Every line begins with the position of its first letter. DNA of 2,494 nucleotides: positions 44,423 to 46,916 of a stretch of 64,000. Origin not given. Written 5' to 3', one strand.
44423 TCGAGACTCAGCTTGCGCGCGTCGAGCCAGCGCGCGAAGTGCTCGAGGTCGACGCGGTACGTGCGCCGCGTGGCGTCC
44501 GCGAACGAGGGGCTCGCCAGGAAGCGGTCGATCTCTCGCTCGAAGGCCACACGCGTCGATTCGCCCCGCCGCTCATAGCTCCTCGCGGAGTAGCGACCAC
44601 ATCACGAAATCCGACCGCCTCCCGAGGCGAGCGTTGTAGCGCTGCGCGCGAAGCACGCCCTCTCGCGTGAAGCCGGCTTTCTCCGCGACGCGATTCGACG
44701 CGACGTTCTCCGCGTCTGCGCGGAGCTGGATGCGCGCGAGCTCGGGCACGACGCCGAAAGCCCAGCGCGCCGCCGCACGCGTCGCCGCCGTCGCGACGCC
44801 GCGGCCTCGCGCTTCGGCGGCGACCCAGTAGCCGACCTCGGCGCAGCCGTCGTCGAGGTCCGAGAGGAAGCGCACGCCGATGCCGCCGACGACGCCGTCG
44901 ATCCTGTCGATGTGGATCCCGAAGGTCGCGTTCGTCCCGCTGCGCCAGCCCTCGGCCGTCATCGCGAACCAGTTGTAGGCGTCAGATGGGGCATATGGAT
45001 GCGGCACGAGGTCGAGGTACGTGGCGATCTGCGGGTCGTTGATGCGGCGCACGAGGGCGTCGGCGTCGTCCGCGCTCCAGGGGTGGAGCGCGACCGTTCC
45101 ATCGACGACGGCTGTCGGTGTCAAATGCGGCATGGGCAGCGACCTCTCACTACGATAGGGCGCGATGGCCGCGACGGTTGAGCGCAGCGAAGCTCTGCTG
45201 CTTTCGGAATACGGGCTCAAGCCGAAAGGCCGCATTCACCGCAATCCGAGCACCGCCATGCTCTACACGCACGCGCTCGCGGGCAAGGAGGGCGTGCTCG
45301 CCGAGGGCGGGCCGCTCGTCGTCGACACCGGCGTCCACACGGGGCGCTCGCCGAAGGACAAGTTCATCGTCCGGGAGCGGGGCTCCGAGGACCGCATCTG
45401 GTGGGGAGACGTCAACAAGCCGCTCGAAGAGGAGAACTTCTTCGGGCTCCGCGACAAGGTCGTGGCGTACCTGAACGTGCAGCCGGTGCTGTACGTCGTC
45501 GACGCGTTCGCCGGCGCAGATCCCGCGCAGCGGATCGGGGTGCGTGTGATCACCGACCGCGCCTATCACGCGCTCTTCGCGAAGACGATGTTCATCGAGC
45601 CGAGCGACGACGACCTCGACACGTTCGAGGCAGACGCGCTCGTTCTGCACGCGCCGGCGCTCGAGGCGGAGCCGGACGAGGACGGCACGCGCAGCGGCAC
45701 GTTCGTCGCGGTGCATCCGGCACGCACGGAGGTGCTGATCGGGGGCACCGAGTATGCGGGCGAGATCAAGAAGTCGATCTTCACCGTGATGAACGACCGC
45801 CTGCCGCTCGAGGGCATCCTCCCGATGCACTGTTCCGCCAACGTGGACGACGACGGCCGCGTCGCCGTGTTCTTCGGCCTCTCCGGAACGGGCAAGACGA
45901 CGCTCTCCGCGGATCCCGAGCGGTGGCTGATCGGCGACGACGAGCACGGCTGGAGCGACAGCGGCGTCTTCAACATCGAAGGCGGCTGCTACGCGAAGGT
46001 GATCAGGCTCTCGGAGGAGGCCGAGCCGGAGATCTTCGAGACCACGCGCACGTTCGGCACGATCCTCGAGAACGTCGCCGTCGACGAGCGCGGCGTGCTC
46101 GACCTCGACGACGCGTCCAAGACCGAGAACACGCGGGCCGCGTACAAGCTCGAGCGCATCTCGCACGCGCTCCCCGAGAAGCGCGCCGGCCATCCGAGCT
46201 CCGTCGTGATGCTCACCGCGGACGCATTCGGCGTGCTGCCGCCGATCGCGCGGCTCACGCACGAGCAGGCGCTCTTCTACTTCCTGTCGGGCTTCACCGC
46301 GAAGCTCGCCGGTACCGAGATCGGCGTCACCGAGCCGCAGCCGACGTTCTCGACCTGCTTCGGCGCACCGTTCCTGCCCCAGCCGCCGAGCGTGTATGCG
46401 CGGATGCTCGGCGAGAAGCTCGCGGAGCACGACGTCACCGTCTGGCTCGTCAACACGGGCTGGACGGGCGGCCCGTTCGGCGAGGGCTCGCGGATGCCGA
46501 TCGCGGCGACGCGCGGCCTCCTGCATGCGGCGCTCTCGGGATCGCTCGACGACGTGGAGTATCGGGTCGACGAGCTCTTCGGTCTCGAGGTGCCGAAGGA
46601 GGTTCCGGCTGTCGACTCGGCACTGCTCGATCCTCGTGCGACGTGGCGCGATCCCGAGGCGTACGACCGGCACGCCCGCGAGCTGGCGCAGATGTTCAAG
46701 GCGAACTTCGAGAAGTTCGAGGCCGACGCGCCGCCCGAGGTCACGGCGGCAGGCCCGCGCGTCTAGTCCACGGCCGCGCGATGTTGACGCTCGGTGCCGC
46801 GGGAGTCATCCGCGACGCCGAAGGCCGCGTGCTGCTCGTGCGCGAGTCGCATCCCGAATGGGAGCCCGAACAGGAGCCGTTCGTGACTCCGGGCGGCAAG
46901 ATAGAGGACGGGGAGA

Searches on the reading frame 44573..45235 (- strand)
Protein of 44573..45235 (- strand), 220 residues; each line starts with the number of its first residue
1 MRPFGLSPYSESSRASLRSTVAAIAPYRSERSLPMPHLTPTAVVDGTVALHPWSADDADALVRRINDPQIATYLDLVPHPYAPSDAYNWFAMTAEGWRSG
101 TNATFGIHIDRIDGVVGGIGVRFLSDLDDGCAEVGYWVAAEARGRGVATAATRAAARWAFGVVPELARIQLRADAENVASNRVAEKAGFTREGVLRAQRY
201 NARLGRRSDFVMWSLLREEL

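Call 84: search_protein_families(library=pfam, proteins=[window:44573-45235:-], max_evalue=0.0001)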
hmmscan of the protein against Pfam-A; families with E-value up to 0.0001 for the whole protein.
window:44573-45235:- (220 aa): 3 families
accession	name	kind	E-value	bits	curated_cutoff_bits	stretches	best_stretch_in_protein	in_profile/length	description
PF13302.13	Acetyltransf_3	-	2.1e-26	93.7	25.4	1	49-190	3-138/138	Acetyltransferase (GNAT) domain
PF00583.31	Acetyltransf_1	-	5.7e-11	43.2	20.7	1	97-189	28-116/116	Acetyltransferase (GNAT) family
PF13523.12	Acetyltransf_8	-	8.1e-06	25.9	27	1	126-194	74-142/145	Acetyltransferase (GNAT) domain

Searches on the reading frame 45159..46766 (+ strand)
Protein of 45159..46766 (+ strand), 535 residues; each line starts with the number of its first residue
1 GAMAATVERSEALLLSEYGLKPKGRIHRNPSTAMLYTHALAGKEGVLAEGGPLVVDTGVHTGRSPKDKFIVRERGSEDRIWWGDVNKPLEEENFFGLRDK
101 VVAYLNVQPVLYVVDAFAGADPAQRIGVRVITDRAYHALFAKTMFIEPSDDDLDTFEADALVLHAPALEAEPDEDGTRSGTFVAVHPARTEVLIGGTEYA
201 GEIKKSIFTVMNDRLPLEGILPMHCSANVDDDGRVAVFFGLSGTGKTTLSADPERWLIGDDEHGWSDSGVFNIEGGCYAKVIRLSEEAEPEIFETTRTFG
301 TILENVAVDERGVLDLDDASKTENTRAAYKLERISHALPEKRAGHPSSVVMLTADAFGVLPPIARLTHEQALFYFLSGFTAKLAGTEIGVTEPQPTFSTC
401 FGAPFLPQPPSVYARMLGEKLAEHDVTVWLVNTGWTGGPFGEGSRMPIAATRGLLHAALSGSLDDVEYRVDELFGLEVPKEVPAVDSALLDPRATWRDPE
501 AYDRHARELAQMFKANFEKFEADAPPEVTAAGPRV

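Call 84: search_protein_families(library=pfam, proteins=[window:45159-46766:+], max_evalue=0.0001)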
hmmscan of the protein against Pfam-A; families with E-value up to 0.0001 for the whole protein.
window:45159-46766:+ (535 aa): 1 family
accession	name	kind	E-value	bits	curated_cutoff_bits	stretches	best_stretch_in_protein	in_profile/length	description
PF01293.25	PEPCK_ATP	-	1.3e-208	693.8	26.5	1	25-487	2-464/465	Phosphoenolpyruvate carboxykinase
